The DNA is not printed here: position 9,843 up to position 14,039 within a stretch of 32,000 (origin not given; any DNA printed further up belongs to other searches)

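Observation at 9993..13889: Peptidoglycan amidase domain buried in the middle of a 1298-aa beta-helix-type repeat protein without a signal peptide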

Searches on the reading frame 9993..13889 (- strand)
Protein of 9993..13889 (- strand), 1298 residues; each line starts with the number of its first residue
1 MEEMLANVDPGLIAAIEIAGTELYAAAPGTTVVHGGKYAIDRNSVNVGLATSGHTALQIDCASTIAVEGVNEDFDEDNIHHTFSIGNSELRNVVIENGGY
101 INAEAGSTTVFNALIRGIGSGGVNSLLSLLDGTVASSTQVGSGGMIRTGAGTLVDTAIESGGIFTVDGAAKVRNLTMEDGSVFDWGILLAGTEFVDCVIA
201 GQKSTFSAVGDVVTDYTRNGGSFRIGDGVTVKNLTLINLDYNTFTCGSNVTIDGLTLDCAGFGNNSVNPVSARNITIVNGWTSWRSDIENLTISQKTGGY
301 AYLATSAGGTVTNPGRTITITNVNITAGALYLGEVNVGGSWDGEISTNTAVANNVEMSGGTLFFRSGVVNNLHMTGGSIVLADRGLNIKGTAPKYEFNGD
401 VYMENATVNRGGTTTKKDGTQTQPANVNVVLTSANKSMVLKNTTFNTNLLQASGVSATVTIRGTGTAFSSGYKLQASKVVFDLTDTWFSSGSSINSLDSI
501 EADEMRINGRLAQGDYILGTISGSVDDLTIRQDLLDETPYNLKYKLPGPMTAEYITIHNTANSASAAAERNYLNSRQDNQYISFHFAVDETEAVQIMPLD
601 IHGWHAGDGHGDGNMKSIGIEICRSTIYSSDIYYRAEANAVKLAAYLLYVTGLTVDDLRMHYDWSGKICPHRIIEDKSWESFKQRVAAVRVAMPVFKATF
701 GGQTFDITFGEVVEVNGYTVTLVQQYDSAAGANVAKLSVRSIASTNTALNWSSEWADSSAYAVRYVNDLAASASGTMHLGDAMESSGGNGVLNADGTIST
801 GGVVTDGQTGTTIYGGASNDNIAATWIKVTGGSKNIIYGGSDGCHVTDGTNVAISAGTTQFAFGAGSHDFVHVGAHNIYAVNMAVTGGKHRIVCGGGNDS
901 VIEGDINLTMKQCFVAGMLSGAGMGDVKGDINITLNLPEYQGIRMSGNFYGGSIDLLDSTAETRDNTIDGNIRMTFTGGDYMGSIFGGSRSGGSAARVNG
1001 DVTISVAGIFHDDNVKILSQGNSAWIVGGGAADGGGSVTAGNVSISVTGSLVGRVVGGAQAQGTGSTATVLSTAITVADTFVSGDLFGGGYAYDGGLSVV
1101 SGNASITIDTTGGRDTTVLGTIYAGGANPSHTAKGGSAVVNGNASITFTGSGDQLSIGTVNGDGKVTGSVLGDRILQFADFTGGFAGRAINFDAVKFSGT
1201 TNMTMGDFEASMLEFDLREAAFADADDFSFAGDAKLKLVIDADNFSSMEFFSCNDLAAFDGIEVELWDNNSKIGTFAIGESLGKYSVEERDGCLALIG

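Call 3: search_protein_families(library=pfam, proteins=[window:9993-13889:-], max_evalue=1)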
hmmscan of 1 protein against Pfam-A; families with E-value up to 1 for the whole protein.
window:9993-13889:- (1298 aa): 1 family
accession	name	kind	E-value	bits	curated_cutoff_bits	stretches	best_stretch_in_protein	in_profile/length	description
PF01510.30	Amidase_2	-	3.4e-18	66.7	26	1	551-671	4-130/131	N-acetylmuramoyl-L-alanine amidase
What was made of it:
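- On Amidase_2 (PF01510), N-acetylmuramoyl-L-alanine amidase, PlyG/PlyL/XlyA subgroup: 66.7 bits against a cut-off of 26, aa 551-671 (call 3).
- On Classical autotransporter (T5aSS): No Pfam hit at E <= 1 (call 3).
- On T1SS substrate of the RTX type: No HemolysinCabind hit (call 3).
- On Chlamydial Pmp family (PF02415): No Pfam hit (call 3).
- Checked: Pfam PF01510 matches aa 551-671, E 3.4e-18, 66.7 bits against a cut-off of 26 (call 3).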

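Call 4: search_protein_families(library=ncbifam, proteins=[window:9993-13889:-], max_evalue=1)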
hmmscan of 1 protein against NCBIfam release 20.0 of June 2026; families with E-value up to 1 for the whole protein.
window:9993-13889:- (1298 aa): 0 families
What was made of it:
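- On Polymorphic toxin systems (Rhs, CDI, T6SS or T7SS effectors): No trafficking domain (calls 3, 4).
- No PAAR, VgrG, MIX, LXG, TPS or XVIPCD-type trafficking domain appears in Pfam or NCBIfam (calls 3, 4).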

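Call 6: find_homologous_proteins(query=window:9993-13889:-, max_evalue=0.001)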
Query window:9993-13889:- (1298 aa): 5 proteins with E <= 0.001 among 8000 candidates.
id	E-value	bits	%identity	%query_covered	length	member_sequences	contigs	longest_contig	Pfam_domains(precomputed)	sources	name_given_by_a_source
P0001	0.0e+0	2844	100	100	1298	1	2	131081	PF01510.31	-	-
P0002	0.0e+0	2492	86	100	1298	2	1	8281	PF01510.31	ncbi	-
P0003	0.0e+0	1245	53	90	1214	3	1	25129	PF01510.31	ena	-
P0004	0.0e+0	1224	52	88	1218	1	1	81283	PF01510.31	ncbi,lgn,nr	ncbi:MAG: N-acetylmuramoyl-L-alanine amidase [Victivallaceae bacterium]|nr:N-acetylmuramoyl-L-alanin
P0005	0.0e+0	1066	49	87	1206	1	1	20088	PF01510.31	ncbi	-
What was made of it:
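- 9993..13889 (-): Coding sequence of the 1298-aa protein; the stop codon TAG is at 9993-9995. The identical protein P0001 and the orthologues P0002-P0005 were found in call 6.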

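Call 9: find_encoding_contigs(protein=P0004, flank=10000, max_places=3)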
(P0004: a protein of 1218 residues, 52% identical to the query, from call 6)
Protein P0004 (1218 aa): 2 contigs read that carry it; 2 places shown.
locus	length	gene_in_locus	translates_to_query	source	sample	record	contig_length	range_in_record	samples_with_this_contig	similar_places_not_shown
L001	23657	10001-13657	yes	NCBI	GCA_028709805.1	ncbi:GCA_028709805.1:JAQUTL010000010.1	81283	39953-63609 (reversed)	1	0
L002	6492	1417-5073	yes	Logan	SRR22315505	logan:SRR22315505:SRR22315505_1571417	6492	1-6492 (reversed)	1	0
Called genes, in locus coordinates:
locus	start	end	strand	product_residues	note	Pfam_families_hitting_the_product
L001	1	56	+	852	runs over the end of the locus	PF07660:STN (weak), PF00263:Secretin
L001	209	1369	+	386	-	PF07075:NamZ_N, PF20732:NamZ_C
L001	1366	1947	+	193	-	-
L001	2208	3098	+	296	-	PF04085:MreC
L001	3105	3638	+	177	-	-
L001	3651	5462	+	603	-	PF03717:PBP_dimer, PF00905:Transpeptidase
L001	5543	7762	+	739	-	PF00365:PFK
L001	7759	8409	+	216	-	PF00106:adh_short (weak), PF13561:adh_short_C2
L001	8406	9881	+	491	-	PF03853:YjeF_N, PF01256:Carb_kinase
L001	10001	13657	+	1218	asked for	PF01510:Amidase_2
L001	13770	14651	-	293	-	PF03755:YicC-like_N, PF08340:YicC-like_C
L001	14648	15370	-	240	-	-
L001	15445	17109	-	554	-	PF02463:SMC_N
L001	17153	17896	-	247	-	PF01182:Glucosamine_iso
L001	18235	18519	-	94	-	PF04977:DivIC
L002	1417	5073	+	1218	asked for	PF01510:Amidase_2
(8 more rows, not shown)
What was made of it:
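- In one MAG the orthologue lies within about 8 kb of mreC, a PBP2-like gene and divIC (call 9). In MAG STD2_119 the orthologue lies near mreC, a PBP2-like transpeptidase, an SMC_N protein and divIC (call 9).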

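Call 10: find_encoding_contigs(protein=P0003, flank=10000, max_places=3)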
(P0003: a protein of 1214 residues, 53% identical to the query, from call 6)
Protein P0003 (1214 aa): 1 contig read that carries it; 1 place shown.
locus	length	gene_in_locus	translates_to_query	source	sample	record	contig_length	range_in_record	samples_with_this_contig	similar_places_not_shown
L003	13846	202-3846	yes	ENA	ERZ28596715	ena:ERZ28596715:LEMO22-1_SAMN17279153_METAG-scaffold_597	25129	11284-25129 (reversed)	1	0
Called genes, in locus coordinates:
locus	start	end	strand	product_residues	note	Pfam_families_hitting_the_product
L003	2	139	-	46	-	?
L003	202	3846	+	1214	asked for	PF01510:Amidase_2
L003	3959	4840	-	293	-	PF03755:YicC-like_N, PF08340:YicC-like_C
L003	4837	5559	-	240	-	-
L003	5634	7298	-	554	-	PF02463:SMC_N, PF13476:AAA_23 (weak)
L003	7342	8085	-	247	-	PF01182:Glucosamine_iso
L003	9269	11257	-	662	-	-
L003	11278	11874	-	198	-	PF01121:CoaE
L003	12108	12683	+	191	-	PF00293:NUDIX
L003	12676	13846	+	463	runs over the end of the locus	PF01743:PolyA_pol, PF12627:PolyA_pol_RNAbd (faint), PF01966:HD (weak)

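Call 11: find_encoding_contigs(protein=P0005, flank=10000, max_places=3)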
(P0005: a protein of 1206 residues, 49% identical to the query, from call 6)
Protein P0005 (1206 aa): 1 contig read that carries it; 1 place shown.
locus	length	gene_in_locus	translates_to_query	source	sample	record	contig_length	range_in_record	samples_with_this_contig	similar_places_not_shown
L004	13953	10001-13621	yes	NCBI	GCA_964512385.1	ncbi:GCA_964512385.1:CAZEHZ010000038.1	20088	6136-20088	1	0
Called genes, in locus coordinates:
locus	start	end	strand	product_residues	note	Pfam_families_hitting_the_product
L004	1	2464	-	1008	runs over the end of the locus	PF07719:TPR_2 (faint), PF13414:TPR_11 (faint), PF13432:TPR_16 (faint), PF14559:TPR_19 (faint)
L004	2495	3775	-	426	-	PF13167:GTP-bdg_N, PF16360:GTP-bdg_M, PF03193:RsgA_GTPase (faint), PF01926:MMR_HSR1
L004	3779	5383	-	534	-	PF00209:SNF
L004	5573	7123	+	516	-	PF00117:GATase, PF07722:Peptidase_C26 (weak), PF02540:NAD_synthase (weak), PF03054:tRNA_Me_trans (faint), PF00958:GMP_synt_C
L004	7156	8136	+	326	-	PF02540:NAD_synthase (weak), PF00733:Asn_synthase (faint), PF01171:ATP_bind_3 (weak), PF03054:tRNA_Me_trans (faint), PF00958:GMP_synt_C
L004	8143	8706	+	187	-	PF03602:Cons_hypoth95, PF05175:MTS (faint)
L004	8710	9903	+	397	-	PF06293:Kdo (faint)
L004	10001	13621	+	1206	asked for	PF01510:Amidase_2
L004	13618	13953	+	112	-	?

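Call 15: search_solved_structures(query=A1, max_evalue=1, show_alignments=2)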
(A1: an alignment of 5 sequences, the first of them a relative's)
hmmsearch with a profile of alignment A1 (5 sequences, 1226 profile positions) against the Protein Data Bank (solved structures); distinct sequences matched with E-value up to 1: 10.
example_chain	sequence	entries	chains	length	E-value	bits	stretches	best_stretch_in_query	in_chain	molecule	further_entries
2l47_A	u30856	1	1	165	4.5e-43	150.4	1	444-605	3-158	N-acetylmuramoyl-L-alanine amidase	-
1yb0_A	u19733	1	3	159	5.1e-42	146.9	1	459-602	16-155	prophage LambdaBa02, N-acetylmuramoyl-L-alanine amidase, family 2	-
2ar3_A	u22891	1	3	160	4.2e-41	143.9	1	459-603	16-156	prophage lambdaba02, n-acetylmuramoyl-l-alanine amidase, family 2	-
3rdr_A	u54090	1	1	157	4.4e-30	107.4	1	466-599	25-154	N-acetylmuramoyl-L-alanine amidase XlyA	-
3hmb_A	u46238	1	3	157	1.9e-29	105.3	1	464-599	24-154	N-acetylmuramoyl-L-alanine amidase xlyA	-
4ols_A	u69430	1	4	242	1.9e-09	39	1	467-588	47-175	Endolysin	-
8c4d_A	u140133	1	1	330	1.2e-08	36.4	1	465-597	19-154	N-acetylmuramoyl-L-alanine amidase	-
9htu_A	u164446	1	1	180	0.0082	17.1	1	462-541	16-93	N-acetylmuramoyl-L-alanine amidase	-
4knk_A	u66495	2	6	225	0.015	16.2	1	450-571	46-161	Bifunctional autolysin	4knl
3lat_A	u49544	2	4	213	0.022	15.7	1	450-568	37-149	Bifunctional autolysin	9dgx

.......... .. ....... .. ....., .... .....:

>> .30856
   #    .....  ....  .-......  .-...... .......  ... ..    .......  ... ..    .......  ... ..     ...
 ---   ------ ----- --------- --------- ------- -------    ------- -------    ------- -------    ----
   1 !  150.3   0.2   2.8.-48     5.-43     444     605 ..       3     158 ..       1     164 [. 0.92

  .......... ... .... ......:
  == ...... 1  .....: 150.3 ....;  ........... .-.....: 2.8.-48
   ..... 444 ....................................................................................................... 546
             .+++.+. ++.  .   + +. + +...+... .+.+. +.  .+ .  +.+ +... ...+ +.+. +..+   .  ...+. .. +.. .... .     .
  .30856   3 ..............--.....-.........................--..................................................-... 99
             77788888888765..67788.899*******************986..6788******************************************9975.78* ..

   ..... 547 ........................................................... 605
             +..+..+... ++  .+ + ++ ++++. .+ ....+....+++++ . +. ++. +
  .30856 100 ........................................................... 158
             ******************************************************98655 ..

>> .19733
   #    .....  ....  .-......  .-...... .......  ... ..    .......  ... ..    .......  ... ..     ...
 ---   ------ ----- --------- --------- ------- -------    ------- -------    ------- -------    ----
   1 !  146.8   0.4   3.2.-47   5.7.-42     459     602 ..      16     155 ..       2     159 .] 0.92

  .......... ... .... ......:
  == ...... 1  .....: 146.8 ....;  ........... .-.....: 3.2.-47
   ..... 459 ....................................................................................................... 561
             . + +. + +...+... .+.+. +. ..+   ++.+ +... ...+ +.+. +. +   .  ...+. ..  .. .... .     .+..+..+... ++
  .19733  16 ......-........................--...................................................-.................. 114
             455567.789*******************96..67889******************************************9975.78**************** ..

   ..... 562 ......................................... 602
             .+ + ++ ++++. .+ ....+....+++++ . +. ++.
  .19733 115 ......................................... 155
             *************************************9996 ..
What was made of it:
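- On Amidase_2 (PF01510), N-acetylmuramoyl-L-alanine amidase, PlyG/PlyL/XlyA subgroup: PDB profile search gives E 4.5e-43 to PlyG (call 15).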
